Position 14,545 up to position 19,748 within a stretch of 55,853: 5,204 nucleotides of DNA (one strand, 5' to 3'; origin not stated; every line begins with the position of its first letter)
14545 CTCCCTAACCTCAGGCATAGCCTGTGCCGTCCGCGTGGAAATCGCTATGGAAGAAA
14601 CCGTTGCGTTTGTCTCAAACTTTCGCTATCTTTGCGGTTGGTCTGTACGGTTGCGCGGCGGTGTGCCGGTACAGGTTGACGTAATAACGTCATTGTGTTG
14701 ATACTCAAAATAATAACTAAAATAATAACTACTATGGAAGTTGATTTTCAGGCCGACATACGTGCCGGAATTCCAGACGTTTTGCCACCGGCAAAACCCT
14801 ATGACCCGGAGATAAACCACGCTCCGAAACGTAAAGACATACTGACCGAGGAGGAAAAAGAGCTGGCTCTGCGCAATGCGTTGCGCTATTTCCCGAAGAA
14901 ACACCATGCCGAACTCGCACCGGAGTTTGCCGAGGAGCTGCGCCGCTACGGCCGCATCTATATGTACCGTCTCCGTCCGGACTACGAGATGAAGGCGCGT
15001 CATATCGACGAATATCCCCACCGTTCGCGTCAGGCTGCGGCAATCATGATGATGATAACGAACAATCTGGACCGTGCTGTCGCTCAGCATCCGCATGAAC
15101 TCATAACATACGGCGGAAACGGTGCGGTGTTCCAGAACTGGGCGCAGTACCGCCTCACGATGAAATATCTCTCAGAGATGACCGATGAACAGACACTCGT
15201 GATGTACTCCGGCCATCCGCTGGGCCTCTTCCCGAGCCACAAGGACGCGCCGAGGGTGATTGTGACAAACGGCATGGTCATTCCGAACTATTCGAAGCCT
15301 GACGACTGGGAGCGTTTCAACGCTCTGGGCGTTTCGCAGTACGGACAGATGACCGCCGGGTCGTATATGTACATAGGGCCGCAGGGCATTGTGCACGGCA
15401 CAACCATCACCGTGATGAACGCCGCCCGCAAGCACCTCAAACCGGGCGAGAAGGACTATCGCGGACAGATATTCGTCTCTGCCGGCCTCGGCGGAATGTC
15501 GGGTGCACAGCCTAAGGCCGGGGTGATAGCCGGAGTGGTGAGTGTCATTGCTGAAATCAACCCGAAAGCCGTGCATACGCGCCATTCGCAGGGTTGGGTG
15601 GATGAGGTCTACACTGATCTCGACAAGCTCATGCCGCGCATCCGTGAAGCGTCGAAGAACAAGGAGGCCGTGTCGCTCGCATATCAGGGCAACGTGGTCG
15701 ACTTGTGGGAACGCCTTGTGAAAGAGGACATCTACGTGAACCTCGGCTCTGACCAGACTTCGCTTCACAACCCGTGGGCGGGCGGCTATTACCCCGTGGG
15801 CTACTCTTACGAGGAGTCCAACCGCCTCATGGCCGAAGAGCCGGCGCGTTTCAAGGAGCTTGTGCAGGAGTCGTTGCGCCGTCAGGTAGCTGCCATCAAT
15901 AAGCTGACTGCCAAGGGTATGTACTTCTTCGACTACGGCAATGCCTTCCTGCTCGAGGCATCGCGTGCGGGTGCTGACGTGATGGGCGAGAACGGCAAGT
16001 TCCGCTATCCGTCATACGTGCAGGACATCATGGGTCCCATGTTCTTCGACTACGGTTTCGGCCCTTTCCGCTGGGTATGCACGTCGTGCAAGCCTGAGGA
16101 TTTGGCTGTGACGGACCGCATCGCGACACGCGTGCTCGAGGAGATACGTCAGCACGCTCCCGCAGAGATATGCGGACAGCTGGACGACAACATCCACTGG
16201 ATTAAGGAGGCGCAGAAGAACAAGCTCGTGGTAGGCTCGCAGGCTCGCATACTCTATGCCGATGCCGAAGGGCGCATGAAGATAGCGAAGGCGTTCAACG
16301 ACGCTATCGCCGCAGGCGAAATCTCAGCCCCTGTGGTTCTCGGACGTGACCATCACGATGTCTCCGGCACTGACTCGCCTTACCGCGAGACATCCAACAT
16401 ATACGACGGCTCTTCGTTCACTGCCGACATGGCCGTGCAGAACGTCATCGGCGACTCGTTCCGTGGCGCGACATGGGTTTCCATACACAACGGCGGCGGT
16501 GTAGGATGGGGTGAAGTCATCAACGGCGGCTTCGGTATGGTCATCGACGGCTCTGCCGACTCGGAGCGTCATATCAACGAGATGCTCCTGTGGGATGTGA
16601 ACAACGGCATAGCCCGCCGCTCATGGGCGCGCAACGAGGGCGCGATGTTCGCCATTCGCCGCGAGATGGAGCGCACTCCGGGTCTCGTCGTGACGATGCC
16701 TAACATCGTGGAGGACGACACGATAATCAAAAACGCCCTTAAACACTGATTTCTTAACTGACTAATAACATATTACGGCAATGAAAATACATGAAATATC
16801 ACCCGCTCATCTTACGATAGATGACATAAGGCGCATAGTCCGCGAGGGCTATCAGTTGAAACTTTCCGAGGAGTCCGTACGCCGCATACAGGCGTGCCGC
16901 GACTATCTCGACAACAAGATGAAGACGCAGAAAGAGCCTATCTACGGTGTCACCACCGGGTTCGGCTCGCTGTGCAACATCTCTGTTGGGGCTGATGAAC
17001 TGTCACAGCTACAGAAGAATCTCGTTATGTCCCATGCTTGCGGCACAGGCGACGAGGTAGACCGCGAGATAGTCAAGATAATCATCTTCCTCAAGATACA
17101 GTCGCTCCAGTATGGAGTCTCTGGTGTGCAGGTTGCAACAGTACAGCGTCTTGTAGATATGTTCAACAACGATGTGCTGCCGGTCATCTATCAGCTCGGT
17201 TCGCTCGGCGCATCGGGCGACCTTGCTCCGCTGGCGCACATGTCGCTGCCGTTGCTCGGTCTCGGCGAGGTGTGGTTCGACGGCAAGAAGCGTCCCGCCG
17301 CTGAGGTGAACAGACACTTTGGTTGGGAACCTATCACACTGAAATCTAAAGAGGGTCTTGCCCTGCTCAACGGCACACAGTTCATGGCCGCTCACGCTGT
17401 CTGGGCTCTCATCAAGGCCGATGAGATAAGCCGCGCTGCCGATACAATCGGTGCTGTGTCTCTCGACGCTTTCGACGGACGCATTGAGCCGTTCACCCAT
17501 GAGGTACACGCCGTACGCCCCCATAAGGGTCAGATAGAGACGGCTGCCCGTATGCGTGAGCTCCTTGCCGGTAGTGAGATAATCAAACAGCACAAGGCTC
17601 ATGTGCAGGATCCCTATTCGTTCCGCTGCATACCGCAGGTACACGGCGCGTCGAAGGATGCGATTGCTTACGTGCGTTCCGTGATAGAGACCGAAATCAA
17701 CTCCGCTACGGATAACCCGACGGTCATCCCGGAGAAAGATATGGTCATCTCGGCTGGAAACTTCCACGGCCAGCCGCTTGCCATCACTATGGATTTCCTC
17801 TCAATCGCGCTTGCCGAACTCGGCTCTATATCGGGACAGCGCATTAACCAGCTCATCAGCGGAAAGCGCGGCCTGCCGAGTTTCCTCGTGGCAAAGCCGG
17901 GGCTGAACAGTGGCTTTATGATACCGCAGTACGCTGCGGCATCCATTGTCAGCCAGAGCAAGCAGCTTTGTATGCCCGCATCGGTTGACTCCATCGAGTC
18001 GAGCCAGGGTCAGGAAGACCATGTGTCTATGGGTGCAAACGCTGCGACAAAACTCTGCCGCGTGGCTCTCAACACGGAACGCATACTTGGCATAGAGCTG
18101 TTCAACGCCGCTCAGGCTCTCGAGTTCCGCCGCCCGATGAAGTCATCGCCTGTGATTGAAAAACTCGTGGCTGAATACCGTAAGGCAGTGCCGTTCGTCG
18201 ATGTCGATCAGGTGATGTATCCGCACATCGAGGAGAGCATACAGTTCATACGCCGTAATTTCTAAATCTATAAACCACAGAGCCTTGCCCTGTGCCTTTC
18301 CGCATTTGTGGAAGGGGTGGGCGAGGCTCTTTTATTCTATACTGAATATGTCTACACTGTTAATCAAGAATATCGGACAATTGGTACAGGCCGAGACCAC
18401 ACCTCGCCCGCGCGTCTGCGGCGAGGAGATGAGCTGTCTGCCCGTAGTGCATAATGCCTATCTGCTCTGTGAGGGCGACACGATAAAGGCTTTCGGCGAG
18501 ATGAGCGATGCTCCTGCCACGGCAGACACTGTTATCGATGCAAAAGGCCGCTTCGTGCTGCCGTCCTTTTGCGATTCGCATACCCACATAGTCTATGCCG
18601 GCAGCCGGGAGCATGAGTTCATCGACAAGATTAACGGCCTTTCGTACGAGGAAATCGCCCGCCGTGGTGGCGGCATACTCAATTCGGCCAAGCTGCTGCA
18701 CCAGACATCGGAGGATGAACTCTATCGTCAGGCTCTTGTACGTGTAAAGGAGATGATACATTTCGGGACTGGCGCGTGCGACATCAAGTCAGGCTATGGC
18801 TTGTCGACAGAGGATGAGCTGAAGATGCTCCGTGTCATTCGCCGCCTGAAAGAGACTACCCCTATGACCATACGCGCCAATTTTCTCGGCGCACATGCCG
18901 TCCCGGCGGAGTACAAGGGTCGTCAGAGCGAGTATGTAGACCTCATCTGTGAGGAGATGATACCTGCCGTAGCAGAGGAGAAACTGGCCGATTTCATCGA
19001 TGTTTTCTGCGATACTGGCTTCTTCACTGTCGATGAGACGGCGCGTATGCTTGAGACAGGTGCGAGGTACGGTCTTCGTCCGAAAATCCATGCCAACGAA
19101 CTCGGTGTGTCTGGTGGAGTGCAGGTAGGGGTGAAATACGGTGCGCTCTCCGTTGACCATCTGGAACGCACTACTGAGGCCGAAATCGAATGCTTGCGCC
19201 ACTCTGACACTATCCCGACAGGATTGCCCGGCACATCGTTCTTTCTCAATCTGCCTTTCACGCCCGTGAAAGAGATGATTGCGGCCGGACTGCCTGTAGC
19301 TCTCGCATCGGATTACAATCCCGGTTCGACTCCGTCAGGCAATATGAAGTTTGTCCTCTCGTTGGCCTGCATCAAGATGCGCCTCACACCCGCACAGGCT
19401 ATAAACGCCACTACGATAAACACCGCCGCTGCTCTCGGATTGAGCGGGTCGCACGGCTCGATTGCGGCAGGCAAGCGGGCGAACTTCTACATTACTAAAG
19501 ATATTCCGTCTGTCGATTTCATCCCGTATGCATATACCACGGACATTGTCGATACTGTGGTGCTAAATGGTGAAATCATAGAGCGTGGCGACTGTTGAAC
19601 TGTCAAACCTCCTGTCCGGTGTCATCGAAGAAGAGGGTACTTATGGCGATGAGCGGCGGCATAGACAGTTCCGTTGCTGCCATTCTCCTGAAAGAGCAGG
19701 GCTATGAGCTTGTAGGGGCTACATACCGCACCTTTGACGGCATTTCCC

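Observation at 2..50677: Two diverged A-B-G cassettes of giant T9SS-sorted surface proteins converge on a 21-kb block of core genes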

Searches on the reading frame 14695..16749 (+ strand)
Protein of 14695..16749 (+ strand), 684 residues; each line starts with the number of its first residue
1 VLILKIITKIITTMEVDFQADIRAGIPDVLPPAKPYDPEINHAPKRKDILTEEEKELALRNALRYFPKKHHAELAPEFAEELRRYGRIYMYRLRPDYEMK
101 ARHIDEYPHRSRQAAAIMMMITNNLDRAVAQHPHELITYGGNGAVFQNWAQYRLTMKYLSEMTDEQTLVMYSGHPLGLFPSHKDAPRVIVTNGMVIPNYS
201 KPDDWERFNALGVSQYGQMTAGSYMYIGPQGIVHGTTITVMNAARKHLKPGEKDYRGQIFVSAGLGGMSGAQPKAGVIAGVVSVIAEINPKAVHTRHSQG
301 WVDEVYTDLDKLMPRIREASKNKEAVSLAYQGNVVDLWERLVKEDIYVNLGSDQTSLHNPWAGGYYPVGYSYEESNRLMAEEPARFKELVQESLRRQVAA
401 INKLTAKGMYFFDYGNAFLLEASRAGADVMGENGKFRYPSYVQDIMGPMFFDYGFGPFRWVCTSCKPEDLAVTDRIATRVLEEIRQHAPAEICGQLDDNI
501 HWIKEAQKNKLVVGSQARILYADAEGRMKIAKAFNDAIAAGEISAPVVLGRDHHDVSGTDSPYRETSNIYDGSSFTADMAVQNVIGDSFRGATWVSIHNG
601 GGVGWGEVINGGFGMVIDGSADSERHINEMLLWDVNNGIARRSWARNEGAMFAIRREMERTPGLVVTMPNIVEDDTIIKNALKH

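Call 13: search_protein_families(library=ncbifam, proteins=[window:14695-16749:+], max_evalue=0.00001)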
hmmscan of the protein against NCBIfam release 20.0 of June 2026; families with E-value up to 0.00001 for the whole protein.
window:14695-16749:+ (684 aa): 3 families
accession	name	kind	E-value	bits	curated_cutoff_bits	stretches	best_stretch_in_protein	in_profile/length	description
TIGR01228.2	hutU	equivalog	9.1e-128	427.2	375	1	110-656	14-538/545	urocanate hydratase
NF058531.1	CH3_S_urocan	exception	1.6e-103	347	880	1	112-651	16-526/535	S-methyl thiourocanate hydratase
NF058530.1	thiouroc_hyd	equivalog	2.8e-92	310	930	1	114-652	9-523/535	thiourocanate hydratase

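Call 70: find_encoding_contigs(protein=window:14734-16749:+, flank=10000, max_places=10)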
Protein window:14734-16749:+ (671 aa): 7 contigs read that carry it; 6 places shown.
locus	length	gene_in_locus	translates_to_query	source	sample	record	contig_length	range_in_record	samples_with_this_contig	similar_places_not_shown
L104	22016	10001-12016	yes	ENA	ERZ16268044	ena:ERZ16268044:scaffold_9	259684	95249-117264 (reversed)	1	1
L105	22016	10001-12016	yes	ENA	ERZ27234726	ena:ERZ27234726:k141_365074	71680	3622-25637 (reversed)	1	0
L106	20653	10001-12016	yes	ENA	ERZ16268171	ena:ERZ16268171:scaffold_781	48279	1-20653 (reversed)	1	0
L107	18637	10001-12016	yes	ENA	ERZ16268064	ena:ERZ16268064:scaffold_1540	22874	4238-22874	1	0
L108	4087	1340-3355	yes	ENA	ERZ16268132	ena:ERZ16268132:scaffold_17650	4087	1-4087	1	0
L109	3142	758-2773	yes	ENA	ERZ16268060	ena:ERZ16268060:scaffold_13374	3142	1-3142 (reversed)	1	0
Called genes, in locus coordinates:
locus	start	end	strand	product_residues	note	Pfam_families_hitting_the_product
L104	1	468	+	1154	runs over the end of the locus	-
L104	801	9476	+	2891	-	PF00629:MAM (faint), PF16656:Pur_ac_phosph_N (faint), PF24489:Ig_J_second (faint), PF00041:fn3 (weak)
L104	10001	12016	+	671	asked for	PF17391:Urocanase_N, PF01175:Urocanase, PF17392:Urocanase_C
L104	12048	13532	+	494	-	PF00221:Lyase_aromatic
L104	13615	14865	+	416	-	PF07969:Amidohydro_3 (weak), PF01979:Amidohydro_1, PF07969:Amidohydro_3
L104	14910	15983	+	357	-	PF03054:tRNA_Me_trans, PF20259:tRNA_Me_trans_M, PF20258:tRNA_Me_trans_C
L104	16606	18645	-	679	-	PF00133:tRNA-synt_1, PF09334:tRNA-synt_1g, PF19303:Anticodon_3, PF01588:tRNA_bind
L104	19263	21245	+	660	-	PF01182:Glucosamine_iso, PF02585:PIG-L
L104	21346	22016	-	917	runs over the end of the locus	PF01841:Transglut_core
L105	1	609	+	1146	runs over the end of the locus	-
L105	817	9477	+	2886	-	PF00629:MAM (faint), PF00041:fn3 (faint), PF16656:Pur_ac_phosph_N (faint), PF24489:Ig_J_second (faint), PF25788:Ig_Rha78A_N (faint)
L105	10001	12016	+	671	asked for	PF17391:Urocanase_N, PF01175:Urocanase, PF17392:Urocanase_C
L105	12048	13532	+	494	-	PF00221:Lyase_aromatic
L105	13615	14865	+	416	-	PF07969:Amidohydro_3 (weak), PF01979:Amidohydro_1, PF07969:Amidohydro_3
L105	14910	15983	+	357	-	PF03054:tRNA_Me_trans, PF20259:tRNA_Me_trans_M, PF20258:tRNA_Me_trans_C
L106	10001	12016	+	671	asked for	PF17391:Urocanase_N, PF01175:Urocanase, PF17392:Urocanase_C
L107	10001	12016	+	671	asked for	PF17391:Urocanase_N, PF01175:Urocanase, PF17392:Urocanase_C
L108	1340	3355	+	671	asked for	PF17391:Urocanase_N, PF01175:Urocanase, PF17392:Urocanase_C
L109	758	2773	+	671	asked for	PF17391:Urocanase_N, PF01175:Urocanase, PF17392:Urocanase_C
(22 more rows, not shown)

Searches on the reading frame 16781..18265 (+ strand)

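Call 13: search_protein_families(library=ncbifam, proteins=[window:16781-18265:+], max_evalue=0.00001)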
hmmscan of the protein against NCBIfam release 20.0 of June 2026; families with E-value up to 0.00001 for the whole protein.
window:16781-18265:+ (494 aa): 8 families
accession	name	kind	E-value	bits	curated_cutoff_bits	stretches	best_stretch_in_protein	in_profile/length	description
NF006871.0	PRK09367.1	subfamily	2.3e-193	643.5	524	1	4-492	4-494/505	histidine ammonia-lyase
TIGR01225.1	hutH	equivalog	3.9e-185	616.1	539.15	1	6-491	3-490/506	histidine ammonia-lyase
TIGR03832.1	Tyr_2_3_mutase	equivalog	2.1e-111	372.9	501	1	9-485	4-502/507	tyrosine 2,3-aminomutase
TIGR04475.1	Phe_D_beta_mut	equivalog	3.9e-110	368.9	800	1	9-490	8-509/510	phenylalanine aminomutase (D-beta-phenylalanine forming)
NF053541.1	FlxA_rubin_TAL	equivalog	1.4e-100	337.1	700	1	12-491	2-497/498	flexirubin biosynthesis tyrosine ammonia-lyase FlxA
NF041222.1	BagA_FevW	exception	2.2e-80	270.8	1000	1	9-490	6-514/529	bagremycin/ferroverdin biosynthesis tyrosine ammonia-lyase BagA/FevW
TIGR01226.1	phe_am_lyase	equivalog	1.9e-64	218.1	519.15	1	7-419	36-470/680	phenylalanine ammonia-lyase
TIGR04473.1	taxol_Phe_23mut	exception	2.2e-44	151.8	1250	1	28-450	53-497/687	phenylalanine aminomutase (L-beta-phenylalanine forming)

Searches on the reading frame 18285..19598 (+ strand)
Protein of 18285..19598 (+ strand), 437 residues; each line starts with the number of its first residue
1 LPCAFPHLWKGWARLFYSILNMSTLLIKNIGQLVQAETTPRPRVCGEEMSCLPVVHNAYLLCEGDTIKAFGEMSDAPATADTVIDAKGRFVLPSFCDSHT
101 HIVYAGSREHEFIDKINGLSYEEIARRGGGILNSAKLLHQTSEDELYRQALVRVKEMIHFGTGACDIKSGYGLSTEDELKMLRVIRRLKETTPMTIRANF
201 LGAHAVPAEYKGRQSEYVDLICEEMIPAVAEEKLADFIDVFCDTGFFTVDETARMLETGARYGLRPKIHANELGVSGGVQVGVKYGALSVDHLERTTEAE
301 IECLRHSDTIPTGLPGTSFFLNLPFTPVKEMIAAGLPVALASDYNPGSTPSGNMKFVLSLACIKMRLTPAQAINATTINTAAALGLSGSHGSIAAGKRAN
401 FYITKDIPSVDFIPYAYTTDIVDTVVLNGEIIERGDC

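Call 13: search_protein_families(library=ncbifam, proteins=[window:18285-19598:+], max_evalue=0.00001)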
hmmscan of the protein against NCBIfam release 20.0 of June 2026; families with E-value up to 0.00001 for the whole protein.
window:18285-19598:+ (437 aa): 21 families
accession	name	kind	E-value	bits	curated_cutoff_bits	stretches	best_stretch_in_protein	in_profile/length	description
TIGR01224.1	hutI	equivalog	3.7e-125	417.7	298.15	1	57-431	3-377/377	imidazolonepropionase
TIGR02318.1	phosphono_phnM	equivalog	8.2e-12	44.7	390.55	1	329-407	286-359/376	phosphonate metabolism protein PhnM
NF004995.0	PRK06380.1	subfamily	1.8e-11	43.7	567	1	59-164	23-114/418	metal-dependent hydrolase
NF006056.0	PRK08204.1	subfamily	2.9e-10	39.5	391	0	57-108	24-73/449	hypothetical protein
NF051886.1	XaaProDiPepCaul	equivalog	4.2e-10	39.2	500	0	362-411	331-380/398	Xaa-Pro dipeptidase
NF005552.0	PRK07213.1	equivalog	1.6e-09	37.2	294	0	59-168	21-119/382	chlorohydrolase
NF011990.0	PRK15446.2-6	subfamily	2.4e-09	36.4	233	0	329-414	293-370/390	alpha-D-ribose 1-methylphosphonate 5-triphosphate diphosphatase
NF006689.0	PRK09237.1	equivalog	4.9e-09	35.2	371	0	61-111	26-75/383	amidohydrolase/deacetylase family metallohydrolase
NF005557.0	PRK07228.1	equivalog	5.4e-09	35.3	522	0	281-414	244-383/445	5'-deoxyadenosine deaminase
NF006679.0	PRK09228.1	subfamily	1e-08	34.4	351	0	296-403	274-384/433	guanine deaminase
NF006055.0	PRK08203.1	equivalog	3.9e-08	32.3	532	0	56-105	25-74/455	8-oxoguanine deaminase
TIGR02967.1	guan_deamin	equivalog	2.5e-07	30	375.4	0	297-403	250-359/401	guanine deaminase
NF004701.0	PRK06038.1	equivalog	3.4e-07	29.3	609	0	56-103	22-67/432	N-ethylammeline chlorohydrolase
NF006549.0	PRK09045.1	equivalog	4.5e-07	28.8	540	1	249-402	223-376/444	TRZ/ATZ family hydrolase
TIGR01178.1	ade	equivalog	4.6e-07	28.7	472.5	0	352-411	262-319/552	adenine deaminase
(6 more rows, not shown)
